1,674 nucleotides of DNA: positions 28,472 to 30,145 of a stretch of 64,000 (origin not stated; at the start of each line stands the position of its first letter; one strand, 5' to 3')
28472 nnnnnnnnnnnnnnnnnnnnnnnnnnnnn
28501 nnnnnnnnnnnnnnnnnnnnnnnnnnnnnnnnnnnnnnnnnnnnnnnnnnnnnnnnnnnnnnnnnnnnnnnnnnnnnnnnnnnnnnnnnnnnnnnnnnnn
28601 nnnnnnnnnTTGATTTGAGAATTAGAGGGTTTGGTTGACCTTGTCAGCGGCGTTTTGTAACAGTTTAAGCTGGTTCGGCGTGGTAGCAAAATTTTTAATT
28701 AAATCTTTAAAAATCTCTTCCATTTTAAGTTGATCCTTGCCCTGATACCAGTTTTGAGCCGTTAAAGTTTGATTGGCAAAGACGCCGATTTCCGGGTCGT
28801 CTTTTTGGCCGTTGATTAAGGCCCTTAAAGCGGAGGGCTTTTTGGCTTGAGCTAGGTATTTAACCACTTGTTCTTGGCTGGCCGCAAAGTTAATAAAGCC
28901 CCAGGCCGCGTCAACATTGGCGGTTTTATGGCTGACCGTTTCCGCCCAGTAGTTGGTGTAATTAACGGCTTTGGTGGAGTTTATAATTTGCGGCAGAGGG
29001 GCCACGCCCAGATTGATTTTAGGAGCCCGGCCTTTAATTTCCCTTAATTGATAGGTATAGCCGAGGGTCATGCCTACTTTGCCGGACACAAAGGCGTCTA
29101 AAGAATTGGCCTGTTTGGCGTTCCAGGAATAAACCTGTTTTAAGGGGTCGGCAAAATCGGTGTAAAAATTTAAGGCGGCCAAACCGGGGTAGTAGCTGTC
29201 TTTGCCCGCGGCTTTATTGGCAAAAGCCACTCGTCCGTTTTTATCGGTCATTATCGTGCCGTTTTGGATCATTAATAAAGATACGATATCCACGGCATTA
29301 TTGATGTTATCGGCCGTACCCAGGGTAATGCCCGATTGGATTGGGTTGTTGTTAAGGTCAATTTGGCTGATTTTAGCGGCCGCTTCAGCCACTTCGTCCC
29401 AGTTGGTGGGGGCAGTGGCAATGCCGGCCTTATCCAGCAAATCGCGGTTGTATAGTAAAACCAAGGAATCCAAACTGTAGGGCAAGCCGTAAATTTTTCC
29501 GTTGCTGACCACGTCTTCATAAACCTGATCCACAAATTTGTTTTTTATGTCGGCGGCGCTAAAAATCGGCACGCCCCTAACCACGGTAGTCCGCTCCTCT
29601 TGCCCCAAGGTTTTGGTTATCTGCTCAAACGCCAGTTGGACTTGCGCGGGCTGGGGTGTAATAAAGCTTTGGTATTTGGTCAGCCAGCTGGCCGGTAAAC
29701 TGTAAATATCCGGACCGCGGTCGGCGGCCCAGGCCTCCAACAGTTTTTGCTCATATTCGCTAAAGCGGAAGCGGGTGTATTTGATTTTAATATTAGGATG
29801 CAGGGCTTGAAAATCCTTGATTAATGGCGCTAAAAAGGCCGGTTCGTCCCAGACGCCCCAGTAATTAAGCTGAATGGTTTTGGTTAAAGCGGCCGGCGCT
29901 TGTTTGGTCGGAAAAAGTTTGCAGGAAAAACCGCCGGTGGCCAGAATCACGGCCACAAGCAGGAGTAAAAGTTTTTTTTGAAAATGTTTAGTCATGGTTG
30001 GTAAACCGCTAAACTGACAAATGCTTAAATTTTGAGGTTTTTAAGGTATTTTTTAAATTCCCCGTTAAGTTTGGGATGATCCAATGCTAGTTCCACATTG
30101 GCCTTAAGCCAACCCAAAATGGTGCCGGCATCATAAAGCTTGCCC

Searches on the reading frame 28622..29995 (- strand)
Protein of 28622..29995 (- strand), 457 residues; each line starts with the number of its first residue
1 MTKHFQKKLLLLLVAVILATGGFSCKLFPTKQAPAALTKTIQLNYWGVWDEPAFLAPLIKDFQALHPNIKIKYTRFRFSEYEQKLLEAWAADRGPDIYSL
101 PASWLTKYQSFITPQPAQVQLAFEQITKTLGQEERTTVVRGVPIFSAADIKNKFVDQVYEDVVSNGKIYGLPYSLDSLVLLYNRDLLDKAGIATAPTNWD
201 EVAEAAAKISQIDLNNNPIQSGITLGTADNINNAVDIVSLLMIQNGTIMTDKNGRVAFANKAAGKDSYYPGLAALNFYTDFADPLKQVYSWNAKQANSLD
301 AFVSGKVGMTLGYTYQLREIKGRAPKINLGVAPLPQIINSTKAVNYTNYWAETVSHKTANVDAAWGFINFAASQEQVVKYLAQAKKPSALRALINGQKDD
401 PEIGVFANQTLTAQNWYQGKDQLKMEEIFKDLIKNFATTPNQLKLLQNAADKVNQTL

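Call 58: search_protein_families(library=pfam, proteins=[window:28622-29995:-], max_evalue=0.00001)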
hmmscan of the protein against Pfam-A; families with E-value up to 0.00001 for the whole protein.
window:28622-29995:- (457 aa): 2 families
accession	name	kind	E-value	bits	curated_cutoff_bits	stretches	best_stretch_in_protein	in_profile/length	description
PF01547.30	SBP_bac_1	-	2.4e-31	110.3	26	1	53-376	9-305/307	Bacterial extracellular solute-binding protein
PF13416.11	SBP_bac_8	-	1e-26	94.9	27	1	58-382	2-254/279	Bacterial extracellular solute-binding protein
